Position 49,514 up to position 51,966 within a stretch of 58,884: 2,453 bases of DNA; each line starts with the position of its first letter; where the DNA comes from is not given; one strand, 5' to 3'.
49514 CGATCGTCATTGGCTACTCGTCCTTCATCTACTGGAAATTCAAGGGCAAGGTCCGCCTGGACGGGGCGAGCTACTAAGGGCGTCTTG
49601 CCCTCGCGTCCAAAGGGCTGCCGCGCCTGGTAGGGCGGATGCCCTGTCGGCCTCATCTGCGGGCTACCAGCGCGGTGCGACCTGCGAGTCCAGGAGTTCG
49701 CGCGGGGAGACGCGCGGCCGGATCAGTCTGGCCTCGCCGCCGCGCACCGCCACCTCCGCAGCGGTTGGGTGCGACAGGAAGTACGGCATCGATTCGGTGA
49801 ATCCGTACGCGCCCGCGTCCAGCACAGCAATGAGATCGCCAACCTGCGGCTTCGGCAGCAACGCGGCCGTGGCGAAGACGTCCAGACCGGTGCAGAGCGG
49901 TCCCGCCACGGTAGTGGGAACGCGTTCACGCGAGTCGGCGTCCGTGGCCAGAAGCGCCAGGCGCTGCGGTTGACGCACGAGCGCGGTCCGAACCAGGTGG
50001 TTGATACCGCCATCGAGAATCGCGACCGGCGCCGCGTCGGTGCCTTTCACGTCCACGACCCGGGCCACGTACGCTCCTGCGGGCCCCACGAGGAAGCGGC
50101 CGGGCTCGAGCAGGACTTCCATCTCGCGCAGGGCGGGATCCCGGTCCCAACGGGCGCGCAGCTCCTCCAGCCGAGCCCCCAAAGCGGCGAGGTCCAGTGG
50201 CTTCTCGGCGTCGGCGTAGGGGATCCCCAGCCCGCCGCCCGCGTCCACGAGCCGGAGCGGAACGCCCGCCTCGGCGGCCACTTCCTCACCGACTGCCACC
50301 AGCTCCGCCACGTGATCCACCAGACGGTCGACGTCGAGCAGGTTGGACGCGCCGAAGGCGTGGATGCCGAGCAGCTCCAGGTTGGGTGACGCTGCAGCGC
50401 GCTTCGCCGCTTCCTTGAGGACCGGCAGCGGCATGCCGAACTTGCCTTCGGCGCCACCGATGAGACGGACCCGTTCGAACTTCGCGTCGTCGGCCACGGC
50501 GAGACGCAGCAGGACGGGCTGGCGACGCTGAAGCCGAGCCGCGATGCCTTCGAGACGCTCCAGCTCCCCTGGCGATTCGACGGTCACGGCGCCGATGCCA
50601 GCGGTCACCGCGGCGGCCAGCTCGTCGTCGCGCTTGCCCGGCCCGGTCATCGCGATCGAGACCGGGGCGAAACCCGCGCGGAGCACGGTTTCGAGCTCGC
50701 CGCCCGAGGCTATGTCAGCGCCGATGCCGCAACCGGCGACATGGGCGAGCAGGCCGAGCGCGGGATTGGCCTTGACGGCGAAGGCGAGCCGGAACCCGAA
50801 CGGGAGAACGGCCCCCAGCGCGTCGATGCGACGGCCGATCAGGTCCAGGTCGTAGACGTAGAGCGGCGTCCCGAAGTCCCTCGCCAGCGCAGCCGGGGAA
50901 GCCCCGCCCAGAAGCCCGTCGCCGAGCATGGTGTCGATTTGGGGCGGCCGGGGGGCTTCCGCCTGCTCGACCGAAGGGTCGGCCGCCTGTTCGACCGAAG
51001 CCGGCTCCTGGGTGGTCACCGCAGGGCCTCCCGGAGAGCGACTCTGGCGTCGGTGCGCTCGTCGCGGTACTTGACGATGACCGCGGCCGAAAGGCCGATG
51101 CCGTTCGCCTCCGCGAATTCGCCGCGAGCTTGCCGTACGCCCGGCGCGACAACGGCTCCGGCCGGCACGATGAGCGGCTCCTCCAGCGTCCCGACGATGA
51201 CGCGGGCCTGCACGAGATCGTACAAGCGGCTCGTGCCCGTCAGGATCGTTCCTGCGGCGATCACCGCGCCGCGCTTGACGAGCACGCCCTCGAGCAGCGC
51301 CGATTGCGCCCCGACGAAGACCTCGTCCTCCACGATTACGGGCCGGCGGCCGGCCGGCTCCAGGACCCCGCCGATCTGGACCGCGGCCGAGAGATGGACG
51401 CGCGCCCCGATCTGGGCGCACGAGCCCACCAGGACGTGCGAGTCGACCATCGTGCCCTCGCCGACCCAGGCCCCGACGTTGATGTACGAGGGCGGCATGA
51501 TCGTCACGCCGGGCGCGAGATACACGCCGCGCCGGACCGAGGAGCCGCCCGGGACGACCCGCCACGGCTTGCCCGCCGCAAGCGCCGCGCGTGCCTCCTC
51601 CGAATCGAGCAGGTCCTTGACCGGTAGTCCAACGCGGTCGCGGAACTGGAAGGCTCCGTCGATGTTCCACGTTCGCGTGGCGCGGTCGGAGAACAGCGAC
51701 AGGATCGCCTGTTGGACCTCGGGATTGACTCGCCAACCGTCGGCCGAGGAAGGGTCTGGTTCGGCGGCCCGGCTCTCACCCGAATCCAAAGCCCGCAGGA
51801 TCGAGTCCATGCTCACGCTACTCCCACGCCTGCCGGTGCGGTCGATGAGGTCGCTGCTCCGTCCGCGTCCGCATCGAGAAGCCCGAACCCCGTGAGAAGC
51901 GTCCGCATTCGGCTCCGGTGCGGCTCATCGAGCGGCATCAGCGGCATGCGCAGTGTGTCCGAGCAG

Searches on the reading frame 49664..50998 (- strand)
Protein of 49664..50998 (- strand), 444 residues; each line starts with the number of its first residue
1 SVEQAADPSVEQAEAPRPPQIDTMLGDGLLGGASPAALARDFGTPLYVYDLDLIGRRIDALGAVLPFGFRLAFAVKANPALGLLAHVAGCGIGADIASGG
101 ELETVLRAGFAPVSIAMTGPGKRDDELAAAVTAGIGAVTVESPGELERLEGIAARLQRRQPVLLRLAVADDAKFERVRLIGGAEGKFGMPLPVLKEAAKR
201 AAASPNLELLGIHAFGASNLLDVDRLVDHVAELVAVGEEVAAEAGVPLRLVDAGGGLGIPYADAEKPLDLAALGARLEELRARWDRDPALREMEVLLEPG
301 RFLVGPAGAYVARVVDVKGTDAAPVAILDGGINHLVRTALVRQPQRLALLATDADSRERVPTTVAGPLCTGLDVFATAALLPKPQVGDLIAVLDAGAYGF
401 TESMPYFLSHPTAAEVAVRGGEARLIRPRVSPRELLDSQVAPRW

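Call 34: search_protein_families(library=ncbifam, proteins=[window:49664-50998:-], max_evalue=0.00001)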
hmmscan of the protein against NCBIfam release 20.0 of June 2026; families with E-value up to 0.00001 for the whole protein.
window:49664-50998:- (444 aa): 7 families
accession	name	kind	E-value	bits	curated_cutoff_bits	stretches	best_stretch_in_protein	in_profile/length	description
TIGR01048.1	lysA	equivalog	1.6e-87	293.8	297.9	1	31-439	12-416/417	diaminopimelate decarboxylase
TIGR03099.1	dCO2ase_PEP1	hypoth_equivalog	3.6e-85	286.4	478.45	1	30-417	10-397/398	pyridoxal-dependent decarboxylase, exosortase A system-associated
NF006515.0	PRK08961.1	equivalog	1.8e-45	155.3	802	1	41-414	500-856/861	bifunctional aspartate kinase/diaminopimelate decarboxylase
NF052544.1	OrLyDeCDokD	equivalog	1.4e-27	96.4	700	1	36-431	34-451/461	ornithine/lysine decarboxylase DokD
NF041039.1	FslC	exception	9.2e-13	47.8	500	1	72-402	59-389/418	rhizoferrin biosystnesis N-citrylornithine decarboxylase FslC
TIGR01273.1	speA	equivalog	3.6e-06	25.7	624.1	1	138-264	167-292/624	arginine decarboxylase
NF003763.0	PRK05354.1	equivalog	3.7e-06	25.8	369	1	137-265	174-301/636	biosynthetic arginine decarboxylase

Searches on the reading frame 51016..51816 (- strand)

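Call 34: search_protein_families(library=ncbifam, proteins=[window:51016-51816:-], max_evalue=0.00001)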
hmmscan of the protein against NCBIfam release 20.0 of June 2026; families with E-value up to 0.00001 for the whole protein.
window:51016-51816:- (266 aa): 14 families
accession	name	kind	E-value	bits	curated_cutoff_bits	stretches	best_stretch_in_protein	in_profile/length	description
NF008808.1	PRK11830.1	equivalog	3.6e-77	259.1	204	1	3-266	3-243/243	2,3,4,5-tetrahydropyridine-2,6-dicarboxylate N-succinyltransferase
TIGR00965.1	dapD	equivalog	2.5e-49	168.2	375.4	1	5-266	31-269/271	2,3,4,5-tetrahydropyridine-2,6-dicarboxylate N-succinyltransferase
TIGR03532.1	DapD_Ac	equivalog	1.7e-26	93.2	231.75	1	87-195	89-196/231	2,3,4,5-tetrahydropyridine-2,6-dicarboxylate N-acetyltransferase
TIGR03570.1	NeuD_NnaD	subfamily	1.8e-11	44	160.8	1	91-193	93-187/202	NeuD/PglB/VioB family sugar acetyltransferase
NF002060.0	PRK00892.1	subfamily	1.2e-08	34.5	207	0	94-148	110-164/345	UDP-3-O-(3-hydroxymyristoyl)glucosamine N-acyltransferase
NF006986.0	PRK09451.1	equivalog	3.9e-08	32.5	725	1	116-206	353-441/456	bifunctional UDP-N-acetylglucosamine diphosphorylase/glucosamine-1-phosphate N-acetyltransferase GlmU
NF041874.1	EPS_EpsC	equivalog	1e-07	31.9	150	1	112-193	64-147/168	serine O-acetyltransferase EpsC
TIGR01172.1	cysE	equivalog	1.3e-06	28.6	210.65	1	112-193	64-147/162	serine O-acetyltransferase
TIGR01853.1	lipid_A_lpxD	equivalog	1.5e-06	27.4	242.5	0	97-149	122-174/325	UDP-3-O-(3-hydroxymyristoyl)glucosamine N-acyltransferase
NF010935.0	PRK14355.1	equivalog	2.3e-06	26.5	718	0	160-193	398-431/459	bifunctional UDP-N-acetylglucosamine diphosphorylase/glucosamine-1-phosphate N-acetyltransferase GlmU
TIGR03535.1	DapD_actino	equivalog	3.9e-06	26.2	441.5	1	91-209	159-273/320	2,3,4,5-tetrahydropyridine-2,6-dicarboxylate N-succinyltransferase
NF010937.0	PRK14357.1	equivalog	5.2e-06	25.6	658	0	118-202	344-426/448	bifunctional UDP-N-acetylglucosamine diphosphorylase/glucosamine-1-phosphate N-acetyltransferase GlmU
NF010934.1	PRK14354.1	equivalog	5.2e-06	25.2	450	0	160-205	391-436/447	bifunctional UDP-N-acetylglucosamine diphosphorylase/glucosamine-1-phosphate N-acetyltransferase GlmU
NF003657.0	PRK05289.1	equivalog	6.1e-06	25.5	226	0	93-190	11-106/264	acyl-ACP--UDP-N-acetylglucosamine O-acyltransferase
